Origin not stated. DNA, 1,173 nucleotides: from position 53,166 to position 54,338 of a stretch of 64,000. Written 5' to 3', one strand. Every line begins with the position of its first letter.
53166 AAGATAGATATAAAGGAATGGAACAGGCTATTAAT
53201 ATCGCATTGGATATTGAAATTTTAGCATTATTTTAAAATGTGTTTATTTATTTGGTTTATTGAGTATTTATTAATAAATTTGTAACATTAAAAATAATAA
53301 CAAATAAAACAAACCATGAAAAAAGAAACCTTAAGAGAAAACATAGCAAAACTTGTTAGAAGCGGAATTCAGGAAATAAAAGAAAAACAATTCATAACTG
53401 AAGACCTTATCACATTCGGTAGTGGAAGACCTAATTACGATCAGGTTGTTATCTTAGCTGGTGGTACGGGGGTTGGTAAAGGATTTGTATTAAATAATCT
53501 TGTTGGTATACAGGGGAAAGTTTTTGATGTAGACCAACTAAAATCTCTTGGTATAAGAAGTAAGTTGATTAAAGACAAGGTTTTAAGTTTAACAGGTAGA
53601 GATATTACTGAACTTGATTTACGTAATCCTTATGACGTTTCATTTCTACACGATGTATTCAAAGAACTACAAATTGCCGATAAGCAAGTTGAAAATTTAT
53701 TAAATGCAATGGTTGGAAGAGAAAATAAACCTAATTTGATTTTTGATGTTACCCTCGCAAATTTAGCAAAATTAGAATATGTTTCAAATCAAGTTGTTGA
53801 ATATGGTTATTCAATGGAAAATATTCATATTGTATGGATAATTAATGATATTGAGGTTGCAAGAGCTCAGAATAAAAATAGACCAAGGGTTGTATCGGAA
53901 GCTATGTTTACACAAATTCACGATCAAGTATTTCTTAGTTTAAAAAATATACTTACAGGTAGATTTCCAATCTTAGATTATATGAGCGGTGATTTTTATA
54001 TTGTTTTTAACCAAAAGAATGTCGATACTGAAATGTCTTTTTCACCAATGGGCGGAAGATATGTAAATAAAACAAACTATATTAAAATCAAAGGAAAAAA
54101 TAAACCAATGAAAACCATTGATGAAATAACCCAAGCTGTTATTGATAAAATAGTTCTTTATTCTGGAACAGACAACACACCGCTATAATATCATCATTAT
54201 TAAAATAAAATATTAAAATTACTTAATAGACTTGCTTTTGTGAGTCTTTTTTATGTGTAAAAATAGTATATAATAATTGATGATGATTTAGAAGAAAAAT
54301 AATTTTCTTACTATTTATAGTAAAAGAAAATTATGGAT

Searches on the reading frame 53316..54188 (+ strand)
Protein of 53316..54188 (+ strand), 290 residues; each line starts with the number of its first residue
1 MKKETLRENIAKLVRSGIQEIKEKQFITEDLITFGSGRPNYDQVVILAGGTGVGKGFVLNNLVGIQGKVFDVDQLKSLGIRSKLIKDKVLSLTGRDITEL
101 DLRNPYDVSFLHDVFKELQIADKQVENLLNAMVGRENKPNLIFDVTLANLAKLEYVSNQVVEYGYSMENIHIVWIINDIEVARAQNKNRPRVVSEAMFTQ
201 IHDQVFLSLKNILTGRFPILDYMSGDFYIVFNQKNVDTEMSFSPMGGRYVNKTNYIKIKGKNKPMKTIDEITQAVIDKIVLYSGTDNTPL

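Call 3: search_protein_families(library=pfam, proteins=[window:53316-54188:+], max_evalue=0.01)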
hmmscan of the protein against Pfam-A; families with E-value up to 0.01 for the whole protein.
window:53316-54188:+ (290 aa): 1 family
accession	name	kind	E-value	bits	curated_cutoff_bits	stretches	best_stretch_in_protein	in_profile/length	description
PF06414.18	Zeta_toxin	-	0.0004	20.3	22.3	0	135-203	92-164/199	Zeta toxin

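Call 6: search_protein_families(library=phrogs, proteins=[window:53316-54188:+], max_evalue=0.001)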
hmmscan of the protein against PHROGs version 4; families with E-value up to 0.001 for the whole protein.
window:53316-54188:+ (290 aa): 1 family
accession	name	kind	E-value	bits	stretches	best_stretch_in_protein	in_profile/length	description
phrog_5268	-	unknown function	6.8e-77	259.7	1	24-283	5-271/278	-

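Call 12: search_solved_structures(query=window:53316-54188:+, max_evalue=10)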
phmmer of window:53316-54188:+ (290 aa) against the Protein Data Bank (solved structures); distinct sequences matched with E-value up to 10: 2.
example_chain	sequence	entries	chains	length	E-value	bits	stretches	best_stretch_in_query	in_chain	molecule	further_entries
8c3a_L1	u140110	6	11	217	0.38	13.6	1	5-90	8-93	Ribosomal protein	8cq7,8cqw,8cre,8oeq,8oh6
2rcn_A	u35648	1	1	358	1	12.2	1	43-79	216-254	Probable GTPase engC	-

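Call 17: find_related_loci(query=window:53316-54188:+, collection=viral_contigs, flank=10000)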
Query window:53316-54188:+ (290 aa) in viral_contigs; peptide patterns used: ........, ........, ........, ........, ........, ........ (x = any residue, [..] = any of these).
12 stretches matched a pattern; 7 encode a relative of the query (tblastn E <= 1e-3); 7 distinct loci.
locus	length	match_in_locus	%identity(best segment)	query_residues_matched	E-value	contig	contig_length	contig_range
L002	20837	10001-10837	42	13-287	1e-63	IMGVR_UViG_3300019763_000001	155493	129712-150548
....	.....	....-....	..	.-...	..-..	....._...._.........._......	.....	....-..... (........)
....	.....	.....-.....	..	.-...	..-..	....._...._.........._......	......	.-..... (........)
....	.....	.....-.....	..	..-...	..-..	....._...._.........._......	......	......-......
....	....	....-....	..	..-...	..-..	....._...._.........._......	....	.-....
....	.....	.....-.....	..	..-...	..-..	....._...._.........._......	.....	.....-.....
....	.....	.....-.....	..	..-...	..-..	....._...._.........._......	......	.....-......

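Call 19: find_homologous_proteins(query=window:53316-54188:+, max_evalue=0.001)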
Query window:53316-54188:+ (290 aa): 313 proteins with E <= 0.001 among 1568 candidates; the best 120 are listed.
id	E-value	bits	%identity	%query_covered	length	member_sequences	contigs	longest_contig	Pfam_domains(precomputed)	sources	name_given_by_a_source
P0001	1.2e-184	630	100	100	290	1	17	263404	-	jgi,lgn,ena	-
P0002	1.6e-156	538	86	100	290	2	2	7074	PF06414.19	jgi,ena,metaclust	metaclust:\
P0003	2.2e-153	528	86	96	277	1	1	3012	PF06414.19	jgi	-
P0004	1.3e-72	263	47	91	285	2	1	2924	-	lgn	-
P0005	1.3e-72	263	50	87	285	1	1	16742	-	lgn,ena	-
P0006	1.4e-72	263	50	87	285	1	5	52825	-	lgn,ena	-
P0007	2.2e-68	249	47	91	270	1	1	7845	PF06414.19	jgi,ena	-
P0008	8.2e-67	244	46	90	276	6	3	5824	PF06414.19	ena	-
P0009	5.0e-65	238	45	90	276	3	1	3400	PF06414.19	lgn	-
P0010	5.9e-65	238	46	91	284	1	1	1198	PF06414.19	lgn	-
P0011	3.7e-62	229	44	92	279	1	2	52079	PF06414.19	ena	-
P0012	5.5e-62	228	46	90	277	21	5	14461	-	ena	-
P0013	1.6e-61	226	45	90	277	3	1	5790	-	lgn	-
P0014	2.1e-61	226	46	88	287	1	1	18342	PF06414.19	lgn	-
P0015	2.4e-61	226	46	90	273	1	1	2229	-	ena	-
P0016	3.5e-61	225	45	92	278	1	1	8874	PF06414.19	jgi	jgi:hypothetical protein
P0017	6.4e-61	224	45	90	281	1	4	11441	PF06414.19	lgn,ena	-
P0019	1.0e-60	224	42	95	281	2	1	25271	PF06414.19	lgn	-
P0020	1.1e-60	224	41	89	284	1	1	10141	PF06414.19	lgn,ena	-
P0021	1.3e-60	223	44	89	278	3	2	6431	PF06414.19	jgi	jgi:hypothetical protein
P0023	2.1e-60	223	43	90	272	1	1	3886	PF06414.19,PF13671.13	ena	-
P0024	2.8e-60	222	44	92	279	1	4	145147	-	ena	-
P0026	5.7e-60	221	44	90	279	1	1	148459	PF06414.19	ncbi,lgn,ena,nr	ncbi:MAG: zeta toxin family protein [Nitrosopumilaceae archaeon]|nr:zeta toxin family protein [Nitro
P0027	8.4e-60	221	44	90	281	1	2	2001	PF06414.19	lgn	-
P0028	1.9e-59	220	43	90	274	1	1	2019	PF06414.19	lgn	-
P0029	3.4e-59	219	41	95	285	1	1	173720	PF06414.19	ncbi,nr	ncbi:hypothetical protein PHYNN_26 [Pantoea phage Phynn]|nr:hypothetical protein PHYNN_26 [Pantoea p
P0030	4.3e-59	218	41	92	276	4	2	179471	PF06414.19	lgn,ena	-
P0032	1.0e-58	217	42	92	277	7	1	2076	PF06414.19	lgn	-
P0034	4.3e-58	215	43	89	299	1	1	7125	PF06414.19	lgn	-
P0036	5.2e-58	215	42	91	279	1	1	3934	PF06414.19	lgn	-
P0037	6.5e-58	215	45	88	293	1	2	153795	PF06414.19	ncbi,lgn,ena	-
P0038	7.5e-58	214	43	90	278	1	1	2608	PF06414.19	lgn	-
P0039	7.9e-58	214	41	91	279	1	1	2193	PF06414.19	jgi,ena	-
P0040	1.0e-57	214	39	93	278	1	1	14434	PF06414.19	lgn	-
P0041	2.7e-57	213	43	90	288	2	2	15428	PF06414.19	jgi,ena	-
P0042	2.8e-57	212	39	93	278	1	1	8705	PF06414.19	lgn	-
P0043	2.8e-57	212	41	90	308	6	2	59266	PF06414.19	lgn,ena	-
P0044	3.6e-57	212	43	89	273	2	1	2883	PF06414.19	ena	-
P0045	3.8e-57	212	43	89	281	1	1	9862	PF06414.19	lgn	-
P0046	4.6e-57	212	43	91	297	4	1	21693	PF06414.19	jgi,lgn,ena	jgi:hypothetical protein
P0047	5.1e-57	212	43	90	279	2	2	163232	PF06414.19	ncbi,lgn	ncbi:Zeta toxin domain-containing protein [Morganella phage vB_Mm5]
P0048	5.3e-57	212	41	89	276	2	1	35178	PF06414.19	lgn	-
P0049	6.3e-57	211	42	95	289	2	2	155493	PF06414.19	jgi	-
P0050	6.8e-57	211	43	91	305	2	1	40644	PF06414.19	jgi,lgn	jgi:predicted kinase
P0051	9.8e-57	211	39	93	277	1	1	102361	PF06414.19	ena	-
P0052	1.1e-56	211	43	89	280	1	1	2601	PF06414.19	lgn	-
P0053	1.3e-56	210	41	90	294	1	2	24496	PF06414.19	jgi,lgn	jgi:hypothetical protein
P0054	1.3e-56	210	40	91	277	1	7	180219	PF06414.19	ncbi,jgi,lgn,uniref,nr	ncbi:hypothetical protein BI032_gp121 [Citrobacter phage vB_CfrM_CfP1]|jgi:hypothetical protein|unir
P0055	1.3e-56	210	39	93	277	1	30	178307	PF06414.19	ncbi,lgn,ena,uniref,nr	ncbi:hypothetical protein [Escherichia phage UPEC03]|uniref:Zeta toxin domain-containing protein n=2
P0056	1.3e-56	210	40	91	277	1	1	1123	PF06414.19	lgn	-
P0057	1.3e-56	210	40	91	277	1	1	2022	PF06414.19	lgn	-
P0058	1.3e-56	210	40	91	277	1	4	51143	PF06414.19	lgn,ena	-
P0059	1.3e-56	210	39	93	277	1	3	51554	PF06414.19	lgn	-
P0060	1.4e-56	210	39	93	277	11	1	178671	PF06414.19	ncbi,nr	ncbi:hypothetical protein phi5_143 [Enterobacter phage phi5]|nr:hypothetical protein phi5_143 [Enter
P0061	1.4e-56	210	40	91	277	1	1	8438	PF06414.19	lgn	-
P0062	1.4e-56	210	39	93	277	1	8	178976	PF06414.19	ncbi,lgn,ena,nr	ncbi:hypothetical protein ECF1_0025 [Enterobacter phage EC-F1]|nr:hypothetical protein ECF1_0025 [En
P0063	1.4e-56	210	40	91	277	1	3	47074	PF06414.19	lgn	-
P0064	1.5e-56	210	42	90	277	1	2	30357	PF06414.19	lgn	-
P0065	1.7e-56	210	40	90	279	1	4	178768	PF06414.19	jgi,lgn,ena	jgi:hypothetical protein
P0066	1.9e-56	210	43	89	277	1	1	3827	PF06414.19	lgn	-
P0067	2.2e-56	210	41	91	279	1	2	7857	PF06414.19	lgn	-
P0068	2.2e-56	210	43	89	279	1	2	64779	PF06414.19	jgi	jgi:hypothetical protein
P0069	2.5e-56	209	39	93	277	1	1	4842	PF06414.19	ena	-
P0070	3.5e-56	209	39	93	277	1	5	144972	PF06414.19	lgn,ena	-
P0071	3.6e-56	209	39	90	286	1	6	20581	PF06414.19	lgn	-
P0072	4.0e-56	209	39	93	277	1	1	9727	PF06414.19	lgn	-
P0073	4.0e-56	209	41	91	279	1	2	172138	PF06414.19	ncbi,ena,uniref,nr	ncbi:hypothetical protein PKP2_13 [Klebsiella phage P-KP2]|uniref:Zeta toxin domain-containing prote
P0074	4.6e-56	209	41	97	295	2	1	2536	PF06414.19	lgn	-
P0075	4.9e-56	208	41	90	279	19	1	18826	PF06414.19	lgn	-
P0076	5.2e-56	208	42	91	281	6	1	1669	PF06414.19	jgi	-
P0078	6.0e-56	208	40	91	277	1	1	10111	PF06414.19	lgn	-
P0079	6.9e-56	208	39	93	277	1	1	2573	PF06414.19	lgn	-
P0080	7.1e-56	208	41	93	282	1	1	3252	PF06414.19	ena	-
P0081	7.9e-56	208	40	95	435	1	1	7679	PF06941.18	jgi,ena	-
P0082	9.9e-56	207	39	89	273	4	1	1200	PF06414.19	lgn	-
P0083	9.9e-56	207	39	93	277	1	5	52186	PF06414.19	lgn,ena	-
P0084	1.1e-55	207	43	90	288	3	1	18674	PF06414.19,PF13671.13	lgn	-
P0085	1.2e-55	207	39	96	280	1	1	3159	PF06414.19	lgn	-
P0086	1.3e-55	207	41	91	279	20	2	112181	PF06414.19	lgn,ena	-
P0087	1.4e-55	207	39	93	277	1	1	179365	PF06414.19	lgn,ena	-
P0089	1.4e-55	207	39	93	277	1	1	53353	PF06414.19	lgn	-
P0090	1.4e-55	207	39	93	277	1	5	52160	PF06414.19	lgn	-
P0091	1.8e-55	207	40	92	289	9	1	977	PF06414.19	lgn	-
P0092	2.1e-55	206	42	90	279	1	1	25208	PF06414.19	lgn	-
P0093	2.4e-55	206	42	92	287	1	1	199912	PF06414.19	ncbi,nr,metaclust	ncbi:hypothetical protein VmeM32_00027 [Vibrio phage vB_VmeM-32]|nr:hypothetical protein VmeM32_0002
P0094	2.6e-55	206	40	91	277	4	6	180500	PF06414.19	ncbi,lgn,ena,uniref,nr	ncbi:hypothetical protein AVU18_gp150 [Citrobacter phage IME-CF2]|uniref:Zeta toxin domain-containin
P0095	3.2e-55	206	40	91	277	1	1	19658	PF06414.19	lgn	-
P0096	3.5e-55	206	39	92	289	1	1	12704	PF06414.19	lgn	-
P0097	3.9e-55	206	38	93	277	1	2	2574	PF06414.19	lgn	-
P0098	4.0e-55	205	39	91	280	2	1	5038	PF06414.19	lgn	-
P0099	4.2e-55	205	45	82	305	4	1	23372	PF06414.19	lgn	-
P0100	5.1e-55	205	40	92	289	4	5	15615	PF06414.19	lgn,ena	-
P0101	5.8e-55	205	40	90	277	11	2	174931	PF06414.19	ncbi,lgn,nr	ncbi:hypothetical protein JC221_180 [Yersinia phage JC221]|nr:hypothetical protein JC221_180 [Yersin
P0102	7.8e-55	204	38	93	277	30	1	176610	PF06414.19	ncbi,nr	ncbi:hypothetical protein ECW2_0023 [Enterobacter phage EC-W2]|nr:hypothetical protein ECW2_0023 [En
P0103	9.3e-55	204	41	90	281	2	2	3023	PF06414.19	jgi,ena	jgi:predicted kinase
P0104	9.7e-55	204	39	92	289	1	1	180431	PF06414.19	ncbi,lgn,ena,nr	ncbi:MAG: hypothetical protein [Caudoviricetes sp.]|nr:MAG: hypothetical protein [Caudoviricetes sp.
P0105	1.0e-54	204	39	93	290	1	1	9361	PF06414.19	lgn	-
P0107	2.1e-54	203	40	91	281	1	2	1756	PF06414.19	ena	-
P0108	3.0e-54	203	41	92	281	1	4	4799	PF06414.19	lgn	-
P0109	3.7e-54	202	44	89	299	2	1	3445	PF06414.19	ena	-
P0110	4.7e-54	202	42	93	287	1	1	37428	PF06414.19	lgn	-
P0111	6.3e-54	202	42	88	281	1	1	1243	PF06414.19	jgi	jgi:predicted kinase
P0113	1.0e-53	201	39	93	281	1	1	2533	PF06414.19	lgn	-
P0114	1.4e-53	200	43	89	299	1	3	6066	PF06414.19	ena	-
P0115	1.4e-53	200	40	95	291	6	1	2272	PF06414.19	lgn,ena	-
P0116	1.7e-53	200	40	92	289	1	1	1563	PF06414.19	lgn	-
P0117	1.8e-53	200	42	95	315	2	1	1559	PF06414.19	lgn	-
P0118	1.9e-53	200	41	89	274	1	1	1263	PF06414.19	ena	-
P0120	2.2e-53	200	42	92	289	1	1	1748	PF06414.19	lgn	-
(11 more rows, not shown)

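Call 27: search_solved_structures(query=A2, max_evalue=10, show_alignments=2)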
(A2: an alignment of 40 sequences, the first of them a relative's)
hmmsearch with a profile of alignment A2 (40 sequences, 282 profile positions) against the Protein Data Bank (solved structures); distinct sequences matched with E-value up to 10: 3.
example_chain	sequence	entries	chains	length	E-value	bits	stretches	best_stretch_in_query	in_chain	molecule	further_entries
3ghg_C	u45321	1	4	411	0.19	14.3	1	87-150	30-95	Fibrinogen gamma chain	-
1w36_D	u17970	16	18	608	2.5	10.7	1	32-106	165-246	EXODEOXYRIBONUCLEASE V ALPHA CHAIN | RecBCD enzyme subunit RecD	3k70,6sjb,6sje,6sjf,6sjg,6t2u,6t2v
5ld2_D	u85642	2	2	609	2.5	10.6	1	32-106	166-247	RecBCD enzyme subunit RecD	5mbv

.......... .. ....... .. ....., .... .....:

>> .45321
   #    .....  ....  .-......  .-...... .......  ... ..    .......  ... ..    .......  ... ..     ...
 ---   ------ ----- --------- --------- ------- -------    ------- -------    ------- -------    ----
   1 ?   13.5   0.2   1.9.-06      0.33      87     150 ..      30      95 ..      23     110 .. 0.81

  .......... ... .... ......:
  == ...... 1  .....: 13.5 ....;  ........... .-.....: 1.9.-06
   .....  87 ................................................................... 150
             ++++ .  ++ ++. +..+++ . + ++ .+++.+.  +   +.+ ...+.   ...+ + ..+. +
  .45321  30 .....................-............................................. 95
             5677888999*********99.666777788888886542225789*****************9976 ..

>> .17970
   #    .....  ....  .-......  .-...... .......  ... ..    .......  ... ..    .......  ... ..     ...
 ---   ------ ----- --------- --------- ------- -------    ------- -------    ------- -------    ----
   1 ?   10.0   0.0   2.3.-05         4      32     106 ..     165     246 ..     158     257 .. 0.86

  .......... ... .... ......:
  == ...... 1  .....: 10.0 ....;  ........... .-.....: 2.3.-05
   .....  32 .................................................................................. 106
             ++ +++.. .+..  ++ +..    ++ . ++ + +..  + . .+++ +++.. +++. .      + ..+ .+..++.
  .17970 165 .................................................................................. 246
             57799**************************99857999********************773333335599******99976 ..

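Call 31: find_encoding_contigs(protein=P0001, flank=10000, max_places=3)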
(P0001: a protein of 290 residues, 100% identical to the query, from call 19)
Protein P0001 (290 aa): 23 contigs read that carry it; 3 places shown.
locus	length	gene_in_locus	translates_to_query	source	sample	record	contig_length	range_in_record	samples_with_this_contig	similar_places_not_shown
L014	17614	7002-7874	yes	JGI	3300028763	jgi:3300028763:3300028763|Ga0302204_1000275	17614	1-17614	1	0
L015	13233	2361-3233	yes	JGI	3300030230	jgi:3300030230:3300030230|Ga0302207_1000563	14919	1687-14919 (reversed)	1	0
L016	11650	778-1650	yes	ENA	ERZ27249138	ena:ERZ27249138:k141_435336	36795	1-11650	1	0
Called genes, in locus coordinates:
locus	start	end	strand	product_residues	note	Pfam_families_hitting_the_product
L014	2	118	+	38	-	?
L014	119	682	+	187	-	-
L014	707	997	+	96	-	-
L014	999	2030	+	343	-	PF09414:RNA_ligase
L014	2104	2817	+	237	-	-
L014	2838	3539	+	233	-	PF05013:FGase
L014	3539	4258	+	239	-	PF00149:Metallophos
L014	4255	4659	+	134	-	-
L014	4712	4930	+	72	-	-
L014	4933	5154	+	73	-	-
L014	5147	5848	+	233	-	PF00149:Metallophos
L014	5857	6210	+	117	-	-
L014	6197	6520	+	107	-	-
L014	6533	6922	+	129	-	-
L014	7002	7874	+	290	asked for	-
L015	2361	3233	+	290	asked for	-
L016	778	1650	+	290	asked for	-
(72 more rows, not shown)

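Call 39: search_protein_families(library=ncbifam, proteins=[window:53316-54188:+], max_evalue=0.01)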
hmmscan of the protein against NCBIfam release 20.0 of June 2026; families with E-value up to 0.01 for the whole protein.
window:53316-54188:+ (290 aa): 0 families

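Call 41: predict_structure(alignment_id=A2)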
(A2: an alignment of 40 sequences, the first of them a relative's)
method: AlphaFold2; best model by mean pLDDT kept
length: 290 residues; sequences in the alignment: 40
mean_pLDDT: 78.0   pTM: 0.72
mean pLDDT of the five models: 78.0, 77.8, 76.0, 73.7, 71.4
residues with pLDDT >= 90: 60; 70-90: 158; 50-70: 61; < 50: 11
segments of 3 or more residues with pLDDT < 50: 17-27
pLDDT, mean of each block of 10 residues (from residue 1): 69 56 45 69 91 84 83 61 73 78 72 69 57 74 88 88 89 91 86 86 90 92 94 76 77 85 88 81 66
secondary structure, 60 per line:
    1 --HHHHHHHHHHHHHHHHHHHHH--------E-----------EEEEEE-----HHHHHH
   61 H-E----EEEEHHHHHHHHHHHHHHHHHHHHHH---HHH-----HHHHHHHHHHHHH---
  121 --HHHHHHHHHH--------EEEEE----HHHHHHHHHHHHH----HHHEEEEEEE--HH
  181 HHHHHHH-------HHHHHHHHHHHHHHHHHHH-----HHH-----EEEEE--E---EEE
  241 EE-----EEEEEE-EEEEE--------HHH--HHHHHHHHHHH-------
elements in order: H3-23 E44-49 H55-61 E68-71 H72-93 H105-117 H123-132 E141-145 H150-162 E170-176 H179-187 H195-213 E227-231 E238-242 E248-253 E255-259 H273-283

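Call 50: search_dna_similar(query=window:53316-54188:+, collection=phages, mode=protein, max_rows=30, rows=spread)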
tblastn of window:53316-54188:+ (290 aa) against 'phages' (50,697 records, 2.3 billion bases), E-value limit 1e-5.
Records with a match: 215; places in all: 215; records where one place covers at least 80% of the query: 210.
Best place of each record, by identity: <60% 215.
By first word of the organism name: Klebsiella 115; Aeromonas 21; Enterobacter 20; Cronobacter 18; Citrobacter 13; Escherichia 9; Tenacibaculum 3; Vibrio 2; Raoultella 2; Pseudotevenvirus 2; and 9 more.
By host as written in the record: Klebsiella pneumoniae 54; - 18; Cronobacter sakazakii 9; Klebsiella sp. M5a1 9; Enterobacter cloacae 7; Aeromonas salmonicida 7; Klebsiella pneumoniae JHCK1 (BEI NR-48976) 6; Aeromonas salmonicida subsp. salmonicida 6; and 67 more.
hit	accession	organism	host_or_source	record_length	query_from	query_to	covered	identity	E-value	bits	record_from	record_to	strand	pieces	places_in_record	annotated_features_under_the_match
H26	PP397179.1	Morganella phage vB_Mm5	Morganella morganii 5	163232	24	283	90%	43.3%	4e-59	209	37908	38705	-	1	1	Zeta toxin domain-containing protein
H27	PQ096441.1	Enterobacter phage Taquito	Enterobacter cloacae complex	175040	16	288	94%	39.4%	6e-58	205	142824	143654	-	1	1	hypothetical protein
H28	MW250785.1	Escherichia phage UPEC03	Escherichia coli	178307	16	288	94%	39.4%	7e-58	205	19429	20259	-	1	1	hypothetical protein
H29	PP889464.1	Klebsiella phage phi1_146010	Klebsiella pneumoniae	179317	16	288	94%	39.4%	7e-58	205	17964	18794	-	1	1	head morphogenesis protein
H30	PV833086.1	Klebsiella phage vB_KpnP_KM3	Klebsiella pneumoniae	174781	24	288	91%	40.5%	7e-58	205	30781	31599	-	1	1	hypothetical protein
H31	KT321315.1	Enterobacter phage phiEap-3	Enterobacter aerogenes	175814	24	288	91%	40.5%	7e-58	205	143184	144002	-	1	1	hypothetical protein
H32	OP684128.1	Klebsiella phage pR7_1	Klebsiella pneumoniae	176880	24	288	91%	40.5%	7e-58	205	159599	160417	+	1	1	hypothetical protein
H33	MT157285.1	Klebsiella phage P-KP2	Klebsiella pneumoniae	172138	24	288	91%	40.5%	1e-57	204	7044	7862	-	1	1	hypothetical protein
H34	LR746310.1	Klebsiella phage vB_KpnM_05F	-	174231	24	288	91%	40.5%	1e-57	204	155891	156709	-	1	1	Hypothetical protein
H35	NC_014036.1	Klebsiella phage KP15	Klebsiella pneumoniae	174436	24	288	91%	40.5%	1e-57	204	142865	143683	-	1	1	hypothetical protein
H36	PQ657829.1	Klebsiella phage Roth88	Klebsiella sp. NCTC 13443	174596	24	288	91%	40.5%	1e-57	204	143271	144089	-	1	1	hypothetical protein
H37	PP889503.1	Klebsiella phage phi1_146054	Klebsiella pneumoniae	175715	24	288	91%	40.5%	1e-57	204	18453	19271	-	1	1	portal protein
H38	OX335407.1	Klebsiella phage mtp7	Sewage and Seine river water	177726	24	288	91%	40.5%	1e-57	204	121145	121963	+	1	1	record has no annotation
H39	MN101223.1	Klebsiella phage KMI9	Klebsiella michiganensis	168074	24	288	91%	40.5%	2e-57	204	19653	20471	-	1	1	hypothetical protein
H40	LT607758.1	Klebsiella phage PMBT1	-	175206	24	288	91%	40.5%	2e-57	204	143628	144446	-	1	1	Geneious type: Editing History Insertion | Phage protein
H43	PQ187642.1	Raoultella phage vB_Rp_M26a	Raoultella planticola M26a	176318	24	288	91%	40.5%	2e-57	204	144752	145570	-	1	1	polynucleotide kinase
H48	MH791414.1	Aeromonas phage Aswh_1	Aeromonas salmonicida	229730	18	289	94%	39.0%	7e-53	191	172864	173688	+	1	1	hypothetical protein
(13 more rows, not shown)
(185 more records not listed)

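Call 52: get_annotated_region(hit=H35, flank=6000)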
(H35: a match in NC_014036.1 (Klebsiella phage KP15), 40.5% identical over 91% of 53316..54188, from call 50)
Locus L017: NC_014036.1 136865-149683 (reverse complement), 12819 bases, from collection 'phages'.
description: Klebsiella phage KP15, complete genome.
organism: Klebsiella phage KP15 (NCBI taxid 707757)
taxonomy: Viruses; Duplodnaviria; Heunggongvirae; Uroviricota; Caudoviricetes; Straboviridae; Slopekvirus; Slopekvirus kp15
host: Klebsiella pneumoniae; source: -; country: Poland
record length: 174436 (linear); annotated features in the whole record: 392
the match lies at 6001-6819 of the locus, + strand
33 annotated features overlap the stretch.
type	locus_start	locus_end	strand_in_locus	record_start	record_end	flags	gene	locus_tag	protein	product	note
CDS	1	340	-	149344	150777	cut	-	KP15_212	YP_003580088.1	nicotinamide phosphoribosyl transferase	NadV; NAmPRT; part of pyridine nucleotide (NAD+) salvage pathway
CDS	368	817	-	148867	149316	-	-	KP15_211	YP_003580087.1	hypothetical protein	-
CDS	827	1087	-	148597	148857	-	-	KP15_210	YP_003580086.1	hypothetical protein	-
regulatory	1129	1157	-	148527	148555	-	-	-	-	promoter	putative middle promoter; discovered using MEME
CDS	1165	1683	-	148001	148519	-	-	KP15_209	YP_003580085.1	hypothetical protein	-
CDS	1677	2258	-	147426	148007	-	-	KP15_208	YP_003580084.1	DprA-like DNA recombination-mediator protein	-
regulatory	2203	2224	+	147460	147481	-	-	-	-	terminator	putative terminator; discovered using Arnold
CDS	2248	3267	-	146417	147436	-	-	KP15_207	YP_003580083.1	RNA ligase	-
CDS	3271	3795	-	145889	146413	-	-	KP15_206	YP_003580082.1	decoy of host sigma70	-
CDS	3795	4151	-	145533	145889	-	-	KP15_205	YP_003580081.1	hypothetical protein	-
CDS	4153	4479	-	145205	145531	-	-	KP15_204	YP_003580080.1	hypothetical protein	-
CDS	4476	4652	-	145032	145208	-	-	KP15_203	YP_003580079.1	hypothetical protein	-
CDS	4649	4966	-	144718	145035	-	-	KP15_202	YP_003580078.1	hypothetical protein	-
CDS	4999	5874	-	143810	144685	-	-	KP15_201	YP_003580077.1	hypothetical protein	-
CDS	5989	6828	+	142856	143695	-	-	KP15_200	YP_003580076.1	hypothetical protein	-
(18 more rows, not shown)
